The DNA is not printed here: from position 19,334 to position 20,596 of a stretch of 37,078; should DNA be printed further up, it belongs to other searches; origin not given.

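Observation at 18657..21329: Three tandem, translationally coupled QueG/RdhA-like Fe-S paralogs at the end of a glycan-import operon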

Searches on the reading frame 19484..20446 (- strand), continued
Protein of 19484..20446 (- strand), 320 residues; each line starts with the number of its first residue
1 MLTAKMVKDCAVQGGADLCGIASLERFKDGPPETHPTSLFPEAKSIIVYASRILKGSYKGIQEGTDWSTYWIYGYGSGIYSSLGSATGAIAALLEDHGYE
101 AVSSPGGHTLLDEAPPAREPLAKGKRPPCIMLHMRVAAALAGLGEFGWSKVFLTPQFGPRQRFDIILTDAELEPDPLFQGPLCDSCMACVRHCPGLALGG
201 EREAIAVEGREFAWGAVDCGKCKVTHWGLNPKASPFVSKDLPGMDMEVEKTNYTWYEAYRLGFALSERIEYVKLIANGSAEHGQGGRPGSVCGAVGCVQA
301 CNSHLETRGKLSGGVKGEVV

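Call 47: find_related_loci(query=A2, collection=metagenome_contigs, flank=8000)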
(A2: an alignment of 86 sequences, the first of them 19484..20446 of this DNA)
Query A2 (320 aa) in metagenome_contigs; peptide patterns used: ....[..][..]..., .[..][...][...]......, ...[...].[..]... (x = any residue, [..] = any of these).
600 stretches matched a pattern (row limit reached: there are more); 558 encode a relative of the query (tblastn E <= 1e-3); the best 80 are kept; 80 distinct loci.
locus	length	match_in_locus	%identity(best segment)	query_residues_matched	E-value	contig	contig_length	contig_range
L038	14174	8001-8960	88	1-320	0e+0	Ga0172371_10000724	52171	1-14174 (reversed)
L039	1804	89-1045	84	1-319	0e+0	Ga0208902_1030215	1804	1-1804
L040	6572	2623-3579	81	1-319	0e+0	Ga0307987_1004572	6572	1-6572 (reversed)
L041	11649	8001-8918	85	1-306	0e+0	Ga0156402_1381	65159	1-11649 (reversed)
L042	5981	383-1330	79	2-317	0e+0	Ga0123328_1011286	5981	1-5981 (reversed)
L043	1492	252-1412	74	1-317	0e+0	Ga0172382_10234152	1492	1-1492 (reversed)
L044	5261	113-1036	75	1-308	1e-160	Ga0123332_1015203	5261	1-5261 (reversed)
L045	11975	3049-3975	56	1-309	9e-115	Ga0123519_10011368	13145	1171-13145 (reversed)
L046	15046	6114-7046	55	1-311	5e-113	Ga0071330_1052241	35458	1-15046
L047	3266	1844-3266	88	1-306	3e-114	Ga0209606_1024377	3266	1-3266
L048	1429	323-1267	52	2-315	1e-118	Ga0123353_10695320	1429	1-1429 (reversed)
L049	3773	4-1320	76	17-307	8e-101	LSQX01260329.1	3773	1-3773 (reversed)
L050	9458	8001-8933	54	1-311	6e-110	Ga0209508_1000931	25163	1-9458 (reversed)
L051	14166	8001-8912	46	2-313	7e-88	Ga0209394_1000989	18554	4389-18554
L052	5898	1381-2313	44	1-320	2e-85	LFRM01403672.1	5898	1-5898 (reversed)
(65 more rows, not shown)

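Call 55: search_protein_representatives(alignment_id=A2)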
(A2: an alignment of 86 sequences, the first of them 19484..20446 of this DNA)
Query: 86 sequences, 322 profile positions. Proteins with E-value up to 0.001 (for the whole library): 6580; up to 1e-10: 1909; up to 1e-30: 370. The best 150 are listed.
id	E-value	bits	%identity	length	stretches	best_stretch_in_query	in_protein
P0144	7.0e-144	495.3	-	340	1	2-316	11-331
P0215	5.7e-131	452.9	-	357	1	1-321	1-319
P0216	9.9e-119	412.6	-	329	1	1-321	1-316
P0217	2.6e-114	398.1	-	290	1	34-321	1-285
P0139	5.2e-113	393.8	-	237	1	1-237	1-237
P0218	2.7e-112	391.5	-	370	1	1-309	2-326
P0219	1.3e-105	369.6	-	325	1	4-321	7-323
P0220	5.3e-101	354.4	-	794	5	4-226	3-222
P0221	2.1e-93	329.4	-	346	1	2-319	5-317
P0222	1.5e-92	326.6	-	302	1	1-321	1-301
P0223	5.1e-91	321.6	-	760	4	2-230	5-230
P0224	2.7e-90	319.2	-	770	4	4-225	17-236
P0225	3.8e-90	318.7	-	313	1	1-306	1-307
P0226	6.3e-90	318.0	-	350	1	1-321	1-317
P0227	2.1e-88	313.0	-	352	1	1-313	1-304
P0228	1.5e-87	310.1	-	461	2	2-317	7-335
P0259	1.5e-71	257.6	-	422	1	1-211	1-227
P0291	2.2e-61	224.2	-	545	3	83-255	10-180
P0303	4.1e-57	210.2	-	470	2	4-202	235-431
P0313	1.3e-54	202.0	-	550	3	5-225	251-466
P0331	7.2e-50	186.4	-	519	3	40-226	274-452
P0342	1.1e-48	182.5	-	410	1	1-181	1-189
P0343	1.5e-48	182.1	-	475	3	5-225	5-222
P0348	6.7e-48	179.9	-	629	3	84-225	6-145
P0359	1.7e-46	175.2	-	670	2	2-197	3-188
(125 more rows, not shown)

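Call 68: search_protein_families(library=pfam, proteins=[P0228, P0303, P0313, P0331, P0291, P0348, P0359, P0259, P0342, P0343], max_evalue=0.001)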
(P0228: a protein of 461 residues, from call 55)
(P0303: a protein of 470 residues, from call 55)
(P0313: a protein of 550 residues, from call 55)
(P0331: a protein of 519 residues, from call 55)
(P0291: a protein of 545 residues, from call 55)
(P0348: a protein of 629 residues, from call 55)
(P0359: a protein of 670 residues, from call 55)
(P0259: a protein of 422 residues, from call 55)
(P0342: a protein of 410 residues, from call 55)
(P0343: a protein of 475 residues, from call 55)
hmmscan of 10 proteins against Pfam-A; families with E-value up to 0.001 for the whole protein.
P0228 (461 aa): 3 families
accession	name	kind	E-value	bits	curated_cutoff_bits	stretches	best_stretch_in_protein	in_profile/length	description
PF00037.32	Fer4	-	1.2e-05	25.4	21.1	1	197-217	4-24/24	4Fe-4S binding domain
PF12838.12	Fer4_7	-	0.00032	21.6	27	1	201-241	2-39/52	4Fe-4S dicluster domain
PF13237.11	Fer4_10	-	0.00089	19.6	25.5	1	195-225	3-27/53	4Fe-4S dicluster domain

P0303 (470 aa): 8 families
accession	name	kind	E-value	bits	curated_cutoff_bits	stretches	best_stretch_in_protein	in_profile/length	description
PF12838.12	Fer4_7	-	3.8e-10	40.5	27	2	166-223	4-51/52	4Fe-4S dicluster domain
PF13484.11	Fer4_16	-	9e-10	39.6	30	1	413-469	4-65/66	4Fe-4S double cluster binding domain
PF00037.32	Fer4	-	7.7e-07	29.1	21.1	0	212-223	10-21/24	4Fe-4S binding domain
PF12837.12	Fer4_6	-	4.1e-06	26.9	25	0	212-223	11-22/24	4Fe-4S binding domain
PF13187.11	Fer4_9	-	7.5e-06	26.3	27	0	413-468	4-48/52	4Fe-4S dicluster domain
PF12798.12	Fer4_3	-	3.1e-05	24.9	27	0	212-223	3-14/15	4Fe-4S binding domain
PF12800.12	Fer4_4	-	6.2e-05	23.4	24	0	212-223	6-17/17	4Fe-4S binding domain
PF13237.11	Fer4_10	-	0.00046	20.5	25.5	0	212-227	11-22/53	4Fe-4S dicluster domain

P0313 (550 aa): 0 families

P0331 (519 aa): 1 family
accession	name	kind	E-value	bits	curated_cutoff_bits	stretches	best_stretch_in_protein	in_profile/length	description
PF08331.15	QueG_DUF1730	-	0.00044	20.5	25.1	0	269-309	3-44/77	Epoxyqueuosine reductase QueG, DUF1730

P0291 (545 aa): 7 families
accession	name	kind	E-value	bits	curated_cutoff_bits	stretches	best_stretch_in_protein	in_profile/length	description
PF13237.11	Fer4_10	-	7.3e-09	35.9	25.5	0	426-448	4-22/53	4Fe-4S dicluster domain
PF13484.11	Fer4_16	-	9.9e-09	36.3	30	1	431-451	2-23/66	4Fe-4S double cluster binding domain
PF12838.12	Fer4_7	-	9.9e-08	32.8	27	0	431-446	2-17/52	4Fe-4S dicluster domain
PF13187.11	Fer4_9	-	2.9e-07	30.9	27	0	430-445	36-51/52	4Fe-4S dicluster domain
PF13183.11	Fer4_8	-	2.6e-06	28.3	27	0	421-443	46-66/68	4Fe-4S dicluster domain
PF12837.12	Fer4_6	-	2.9e-06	27.4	25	0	104-118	8-22/24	4Fe-4S binding domain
PF00037.32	Fer4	-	5.4e-06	26.4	21.1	0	428-446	5-23/24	4Fe-4S binding domain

P0348 (629 aa): 1 family
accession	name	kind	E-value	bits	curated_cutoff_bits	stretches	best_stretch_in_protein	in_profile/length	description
PF25160.1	LdpA_Fe-S-bd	-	0.00082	19.5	27.6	1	497-515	4-22/49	LdpA Fe-S cluster-binding domain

P0359 (670 aa): 9 families
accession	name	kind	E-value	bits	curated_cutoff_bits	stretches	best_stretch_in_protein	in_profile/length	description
PF13484.11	Fer4_16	-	8.1e-10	39.8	30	0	523-609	4-65/66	4Fe-4S double cluster binding domain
PF25160.1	LdpA_Fe-S-bd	-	3.4e-08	33.6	27.6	0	164-188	21-43/49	LdpA Fe-S cluster-binding domain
PF13237.11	Fer4_10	-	1.6e-06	28.4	25.5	0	598-618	10-31/53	4Fe-4S dicluster domain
PF13187.11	Fer4_9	-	3.3e-05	24.2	27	0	169-187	35-51/52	4Fe-4S dicluster domain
PF12837.12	Fer4_6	-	4.4e-05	23.7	25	0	166-187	4-23/24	4Fe-4S binding domain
PF14697.11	Fer4_21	-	4.8e-05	23.8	35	0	598-609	42-53/59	4Fe-4S dicluster domain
PF12838.12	Fer4_7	-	6.6e-05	23.7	27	0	523-610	4-51/52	4Fe-4S dicluster domain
PF12798.12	Fer4_3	-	0.0005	21.1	27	0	598-610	2-14/15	4Fe-4S binding domain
PF17179.9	Fer4_22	-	0.00084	20.6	27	0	595-609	79-93/95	4Fe-4S dicluster domain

P0259 (422 aa): 0 families

P0342 (410 aa): 0 families

P0343 (475 aa): 2 families
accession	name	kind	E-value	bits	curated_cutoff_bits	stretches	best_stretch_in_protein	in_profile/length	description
PF00037.32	Fer4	-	0.00028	21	21.1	1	174-192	5-23/24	4Fe-4S binding domain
PF08331.15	QueG_DUF1730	-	0.00041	20.6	25.1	0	33-54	1-22/77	Epoxyqueuosine reductase QueG, DUF1730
